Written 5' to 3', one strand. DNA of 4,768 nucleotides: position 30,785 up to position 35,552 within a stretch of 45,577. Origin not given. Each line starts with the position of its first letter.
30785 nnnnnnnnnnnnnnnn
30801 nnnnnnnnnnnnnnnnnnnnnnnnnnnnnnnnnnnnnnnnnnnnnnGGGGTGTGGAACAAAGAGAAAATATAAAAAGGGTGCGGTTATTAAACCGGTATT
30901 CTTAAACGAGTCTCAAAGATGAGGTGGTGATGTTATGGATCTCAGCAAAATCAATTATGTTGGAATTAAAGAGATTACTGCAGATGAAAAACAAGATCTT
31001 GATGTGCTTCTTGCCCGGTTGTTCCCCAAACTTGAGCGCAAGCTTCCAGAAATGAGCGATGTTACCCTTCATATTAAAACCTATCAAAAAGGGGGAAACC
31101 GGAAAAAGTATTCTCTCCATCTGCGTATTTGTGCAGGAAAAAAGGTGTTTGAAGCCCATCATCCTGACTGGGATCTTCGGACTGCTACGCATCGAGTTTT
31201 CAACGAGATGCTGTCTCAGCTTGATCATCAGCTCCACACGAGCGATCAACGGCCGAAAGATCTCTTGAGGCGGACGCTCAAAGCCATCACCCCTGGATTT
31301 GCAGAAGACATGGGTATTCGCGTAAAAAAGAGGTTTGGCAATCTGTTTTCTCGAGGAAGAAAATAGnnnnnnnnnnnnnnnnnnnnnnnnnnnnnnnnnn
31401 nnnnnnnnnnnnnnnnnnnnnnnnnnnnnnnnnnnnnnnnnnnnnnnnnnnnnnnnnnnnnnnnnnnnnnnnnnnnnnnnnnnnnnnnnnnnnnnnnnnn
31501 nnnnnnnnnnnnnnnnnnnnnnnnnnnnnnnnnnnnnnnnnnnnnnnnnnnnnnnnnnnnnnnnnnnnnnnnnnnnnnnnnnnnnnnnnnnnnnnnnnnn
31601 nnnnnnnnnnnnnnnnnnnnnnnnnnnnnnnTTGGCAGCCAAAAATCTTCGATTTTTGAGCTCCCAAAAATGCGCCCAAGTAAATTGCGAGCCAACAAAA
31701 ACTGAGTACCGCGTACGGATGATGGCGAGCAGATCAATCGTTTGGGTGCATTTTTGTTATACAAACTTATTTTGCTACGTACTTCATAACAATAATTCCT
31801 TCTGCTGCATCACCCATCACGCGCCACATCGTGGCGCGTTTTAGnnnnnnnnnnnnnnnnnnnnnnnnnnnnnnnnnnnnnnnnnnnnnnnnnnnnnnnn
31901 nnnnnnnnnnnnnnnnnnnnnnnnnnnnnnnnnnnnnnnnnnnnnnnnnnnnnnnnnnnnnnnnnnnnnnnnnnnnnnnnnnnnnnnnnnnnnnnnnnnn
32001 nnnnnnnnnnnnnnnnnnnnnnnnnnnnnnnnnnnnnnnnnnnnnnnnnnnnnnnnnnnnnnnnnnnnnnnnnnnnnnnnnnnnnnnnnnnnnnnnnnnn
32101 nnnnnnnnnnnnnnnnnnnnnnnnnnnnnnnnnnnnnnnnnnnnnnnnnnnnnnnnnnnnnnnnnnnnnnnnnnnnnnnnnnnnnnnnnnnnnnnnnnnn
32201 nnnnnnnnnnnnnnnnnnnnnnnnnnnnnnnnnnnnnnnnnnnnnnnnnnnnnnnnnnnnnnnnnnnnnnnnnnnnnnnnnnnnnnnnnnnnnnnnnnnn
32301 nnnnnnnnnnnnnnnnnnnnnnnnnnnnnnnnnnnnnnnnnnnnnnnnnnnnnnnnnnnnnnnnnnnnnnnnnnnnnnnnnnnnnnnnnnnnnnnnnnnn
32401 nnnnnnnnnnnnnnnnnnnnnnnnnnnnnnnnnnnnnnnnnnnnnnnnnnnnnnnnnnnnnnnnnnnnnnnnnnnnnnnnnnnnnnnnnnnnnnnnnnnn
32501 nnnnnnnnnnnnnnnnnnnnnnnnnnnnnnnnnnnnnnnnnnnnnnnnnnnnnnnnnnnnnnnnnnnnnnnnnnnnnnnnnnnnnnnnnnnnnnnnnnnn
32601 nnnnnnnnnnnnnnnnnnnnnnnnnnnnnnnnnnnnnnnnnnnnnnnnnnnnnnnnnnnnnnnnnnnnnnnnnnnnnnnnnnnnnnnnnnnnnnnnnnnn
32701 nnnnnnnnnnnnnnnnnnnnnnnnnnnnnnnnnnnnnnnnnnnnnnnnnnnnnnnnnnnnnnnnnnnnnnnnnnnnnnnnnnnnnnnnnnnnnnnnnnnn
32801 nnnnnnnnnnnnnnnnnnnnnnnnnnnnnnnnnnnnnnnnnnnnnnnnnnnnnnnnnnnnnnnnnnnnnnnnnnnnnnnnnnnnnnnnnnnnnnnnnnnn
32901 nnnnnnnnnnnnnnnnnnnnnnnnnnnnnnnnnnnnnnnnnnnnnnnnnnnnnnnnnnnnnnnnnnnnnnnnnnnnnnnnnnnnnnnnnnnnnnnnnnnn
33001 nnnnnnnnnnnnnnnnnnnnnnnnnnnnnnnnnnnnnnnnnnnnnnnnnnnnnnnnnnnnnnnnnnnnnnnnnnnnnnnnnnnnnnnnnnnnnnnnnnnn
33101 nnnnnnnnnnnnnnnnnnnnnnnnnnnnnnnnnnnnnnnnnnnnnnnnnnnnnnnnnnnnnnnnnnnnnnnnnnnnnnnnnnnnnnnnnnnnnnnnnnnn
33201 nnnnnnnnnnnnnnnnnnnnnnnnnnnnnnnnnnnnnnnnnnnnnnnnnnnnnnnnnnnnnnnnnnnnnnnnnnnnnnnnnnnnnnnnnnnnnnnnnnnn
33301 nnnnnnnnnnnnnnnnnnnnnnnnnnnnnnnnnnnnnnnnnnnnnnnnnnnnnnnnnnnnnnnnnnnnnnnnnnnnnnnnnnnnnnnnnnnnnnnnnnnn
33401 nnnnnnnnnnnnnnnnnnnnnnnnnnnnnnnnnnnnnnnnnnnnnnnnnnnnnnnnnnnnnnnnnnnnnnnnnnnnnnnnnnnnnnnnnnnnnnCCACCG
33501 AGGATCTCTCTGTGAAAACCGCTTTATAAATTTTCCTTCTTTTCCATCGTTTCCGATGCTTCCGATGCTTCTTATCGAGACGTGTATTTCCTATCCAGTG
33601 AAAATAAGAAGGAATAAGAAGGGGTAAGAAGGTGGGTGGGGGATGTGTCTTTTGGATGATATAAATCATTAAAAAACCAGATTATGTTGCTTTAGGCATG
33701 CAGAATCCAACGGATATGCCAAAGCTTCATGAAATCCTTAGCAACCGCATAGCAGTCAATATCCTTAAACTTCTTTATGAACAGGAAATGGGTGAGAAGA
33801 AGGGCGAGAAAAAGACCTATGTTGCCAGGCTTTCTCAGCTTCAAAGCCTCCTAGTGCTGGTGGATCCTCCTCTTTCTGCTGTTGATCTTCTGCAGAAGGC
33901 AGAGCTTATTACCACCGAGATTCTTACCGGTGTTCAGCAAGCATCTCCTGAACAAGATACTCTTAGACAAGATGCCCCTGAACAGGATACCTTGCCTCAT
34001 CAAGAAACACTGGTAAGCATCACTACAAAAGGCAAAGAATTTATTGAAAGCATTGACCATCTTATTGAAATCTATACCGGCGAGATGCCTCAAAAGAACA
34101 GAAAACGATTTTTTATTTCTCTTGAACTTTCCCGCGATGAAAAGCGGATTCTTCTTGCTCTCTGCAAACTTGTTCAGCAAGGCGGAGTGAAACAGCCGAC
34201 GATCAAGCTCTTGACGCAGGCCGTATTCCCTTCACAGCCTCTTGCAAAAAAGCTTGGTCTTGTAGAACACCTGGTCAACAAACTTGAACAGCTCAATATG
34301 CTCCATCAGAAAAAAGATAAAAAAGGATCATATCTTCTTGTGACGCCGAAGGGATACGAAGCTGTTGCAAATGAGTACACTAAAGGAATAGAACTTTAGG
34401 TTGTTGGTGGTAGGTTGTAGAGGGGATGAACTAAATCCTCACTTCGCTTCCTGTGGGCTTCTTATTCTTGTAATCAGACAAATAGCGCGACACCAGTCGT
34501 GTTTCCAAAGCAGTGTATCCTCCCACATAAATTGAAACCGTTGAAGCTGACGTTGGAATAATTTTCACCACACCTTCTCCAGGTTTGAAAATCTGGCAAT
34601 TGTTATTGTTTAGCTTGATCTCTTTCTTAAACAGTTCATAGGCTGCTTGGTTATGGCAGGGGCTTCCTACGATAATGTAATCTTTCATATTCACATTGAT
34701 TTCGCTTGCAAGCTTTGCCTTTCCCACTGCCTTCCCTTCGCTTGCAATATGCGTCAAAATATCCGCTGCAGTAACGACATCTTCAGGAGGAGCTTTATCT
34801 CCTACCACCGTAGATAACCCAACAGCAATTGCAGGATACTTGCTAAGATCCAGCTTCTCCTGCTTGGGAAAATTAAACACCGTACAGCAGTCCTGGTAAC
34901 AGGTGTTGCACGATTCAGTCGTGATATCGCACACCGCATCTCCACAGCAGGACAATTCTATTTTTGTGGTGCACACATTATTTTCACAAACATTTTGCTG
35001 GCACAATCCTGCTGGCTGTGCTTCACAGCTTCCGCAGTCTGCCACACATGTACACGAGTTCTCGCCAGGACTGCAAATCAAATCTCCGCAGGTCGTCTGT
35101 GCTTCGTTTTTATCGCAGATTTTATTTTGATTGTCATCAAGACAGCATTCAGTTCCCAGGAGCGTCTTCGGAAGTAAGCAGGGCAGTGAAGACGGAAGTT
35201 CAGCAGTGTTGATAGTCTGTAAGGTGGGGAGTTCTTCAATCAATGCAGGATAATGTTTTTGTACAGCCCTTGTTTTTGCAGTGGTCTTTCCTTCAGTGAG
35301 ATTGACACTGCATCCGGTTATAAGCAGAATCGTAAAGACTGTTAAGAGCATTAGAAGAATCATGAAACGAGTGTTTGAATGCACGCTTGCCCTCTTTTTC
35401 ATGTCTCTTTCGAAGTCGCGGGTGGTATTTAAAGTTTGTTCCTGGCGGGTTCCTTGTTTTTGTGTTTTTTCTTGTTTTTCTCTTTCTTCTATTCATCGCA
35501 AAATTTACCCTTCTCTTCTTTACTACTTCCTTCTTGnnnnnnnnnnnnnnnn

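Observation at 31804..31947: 144-nt GC-rich element: four perfect GC-rich palindromes and a short hairpin closed by a 12-bp helix, embedded in AT-rich non-coding DNA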

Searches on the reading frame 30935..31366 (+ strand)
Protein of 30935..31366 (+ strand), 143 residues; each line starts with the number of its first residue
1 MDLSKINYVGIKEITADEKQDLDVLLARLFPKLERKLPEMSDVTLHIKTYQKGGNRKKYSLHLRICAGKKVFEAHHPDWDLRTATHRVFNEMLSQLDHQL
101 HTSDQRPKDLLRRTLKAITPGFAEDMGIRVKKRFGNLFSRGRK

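Call 10: search_protein_families(library=pfam, proteins=[window:30935-31366:+])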
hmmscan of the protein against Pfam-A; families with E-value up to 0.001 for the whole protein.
window:30935-31366:+ (143 aa): 0 families

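Call 49: find_homologous_proteins(query=window:30935-31366:+, max_evalue=1e-10)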
Query window:30935-31366:+ (143 aa): 3 proteins with E <= 1e-10 among 13 candidates.
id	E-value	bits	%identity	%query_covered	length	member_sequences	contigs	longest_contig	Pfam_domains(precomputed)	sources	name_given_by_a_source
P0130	1.5e-84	299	94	99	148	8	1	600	-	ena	-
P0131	3.1e-82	292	90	100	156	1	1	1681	-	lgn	-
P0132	3.1e-73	262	80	100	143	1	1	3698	-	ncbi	-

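Call 50: find_encoding_contigs(protein=P0131, flank=2500, max_places=3)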
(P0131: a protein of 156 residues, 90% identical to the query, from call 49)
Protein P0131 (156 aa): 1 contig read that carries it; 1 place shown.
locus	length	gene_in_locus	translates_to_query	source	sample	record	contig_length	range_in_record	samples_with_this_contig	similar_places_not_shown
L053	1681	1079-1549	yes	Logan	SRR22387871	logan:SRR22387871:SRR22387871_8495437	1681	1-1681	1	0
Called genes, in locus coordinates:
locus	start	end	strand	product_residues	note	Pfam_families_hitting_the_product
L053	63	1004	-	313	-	PF01207:Dus, PF00977:His_biosynth (weak)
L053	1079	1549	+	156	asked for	-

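Call 90: search_protein_families(library=pfam, proteins=[window:30935-31366:+], max_evalue=5)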
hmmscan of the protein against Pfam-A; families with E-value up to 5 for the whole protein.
window:30935-31366:+ (143 aa): 4 families
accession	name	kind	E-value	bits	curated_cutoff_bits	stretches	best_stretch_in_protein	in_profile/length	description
PF02482.25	Ribosomal_S30AE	-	0.013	16.7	23.7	1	32-98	24-82/88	Sigma 54 modulation protein / S30EA ribosomal protein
PF20216.3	DUF6576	-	0.054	14.1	27.3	1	3-23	22-42/47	Family of unknown function (DUF6576)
PF20465.4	MmeI_hel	-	0.085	14.1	27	0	11-39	32-58/75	MmeI, helicase spacer domain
PF14838.11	INTS5_C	-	0.11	11.7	27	1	26-111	80-163/703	Integrator complex subunit 5 C-terminus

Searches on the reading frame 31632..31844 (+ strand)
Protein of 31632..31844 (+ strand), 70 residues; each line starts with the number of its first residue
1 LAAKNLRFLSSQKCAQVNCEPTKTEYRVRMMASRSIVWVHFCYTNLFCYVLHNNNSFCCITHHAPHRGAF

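Call 10: search_protein_families(library=pfam, proteins=[window:31632-31844:+])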
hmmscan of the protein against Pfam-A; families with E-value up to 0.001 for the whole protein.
window:31632-31844:+ (70 aa): 0 families

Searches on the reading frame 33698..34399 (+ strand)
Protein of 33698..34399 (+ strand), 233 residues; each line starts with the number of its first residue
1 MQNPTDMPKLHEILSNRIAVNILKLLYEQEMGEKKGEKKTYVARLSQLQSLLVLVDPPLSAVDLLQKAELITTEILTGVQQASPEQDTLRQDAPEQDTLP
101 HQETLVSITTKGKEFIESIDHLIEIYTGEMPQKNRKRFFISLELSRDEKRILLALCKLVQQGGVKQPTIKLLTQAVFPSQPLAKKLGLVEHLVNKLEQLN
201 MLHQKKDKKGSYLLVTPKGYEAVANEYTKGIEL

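Call 10: search_protein_families(library=pfam, proteins=[window:33698-34399:+])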
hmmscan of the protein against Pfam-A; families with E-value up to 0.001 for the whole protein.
window:33698-34399:+ (233 aa): 0 families

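Call 90: search_protein_families(library=pfam, proteins=[window:33698-34399:+], max_evalue=5)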
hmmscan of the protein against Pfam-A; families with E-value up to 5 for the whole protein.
window:33698-34399:+ (233 aa): 2 families
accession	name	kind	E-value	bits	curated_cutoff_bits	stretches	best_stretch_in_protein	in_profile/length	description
PF14277.12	DUF4364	-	0.066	13.5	26.9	0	191-223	38-70/162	Domain of unknown function (DUF4364)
PF14947.12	HTH_45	-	3.2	8.3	25.5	0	101-125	51-75/77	Winged helix-turn-helix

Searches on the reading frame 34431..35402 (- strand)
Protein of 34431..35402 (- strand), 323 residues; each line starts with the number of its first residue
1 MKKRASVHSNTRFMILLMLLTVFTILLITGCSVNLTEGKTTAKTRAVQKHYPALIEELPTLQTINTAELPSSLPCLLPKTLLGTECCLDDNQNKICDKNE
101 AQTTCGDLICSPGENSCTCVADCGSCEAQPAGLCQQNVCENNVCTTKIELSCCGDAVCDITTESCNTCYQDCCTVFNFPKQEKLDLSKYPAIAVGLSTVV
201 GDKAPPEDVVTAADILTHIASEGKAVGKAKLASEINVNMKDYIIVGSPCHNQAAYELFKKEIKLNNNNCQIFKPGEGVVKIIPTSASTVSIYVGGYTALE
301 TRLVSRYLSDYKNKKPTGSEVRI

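Call 10: search_protein_families(library=pfam, proteins=[window:34431-35402:-])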
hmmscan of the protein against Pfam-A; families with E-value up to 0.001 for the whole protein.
window:34431-35402:- (323 aa): 0 families

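Call 90: search_protein_families(library=pfam, proteins=[window:34431-35402:-], max_evalue=5)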
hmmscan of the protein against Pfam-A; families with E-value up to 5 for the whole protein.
window:34431-35402:- (323 aa): 3 families
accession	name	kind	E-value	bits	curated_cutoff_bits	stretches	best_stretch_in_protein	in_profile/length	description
PF05124.17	S_layer_C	-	0.0072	16.4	23.9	1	198-221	19-42/177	S-layer like family, outer domain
PF10327.15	7TM_GPCR_Sri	-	0.11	12.2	23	1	7-65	125-183/303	Serpentine type 7TM GPCR chemoreceptor Sri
PF14341.11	PilX_N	-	0.18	12.3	25.5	1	13-49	5-41/51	PilX N-terminal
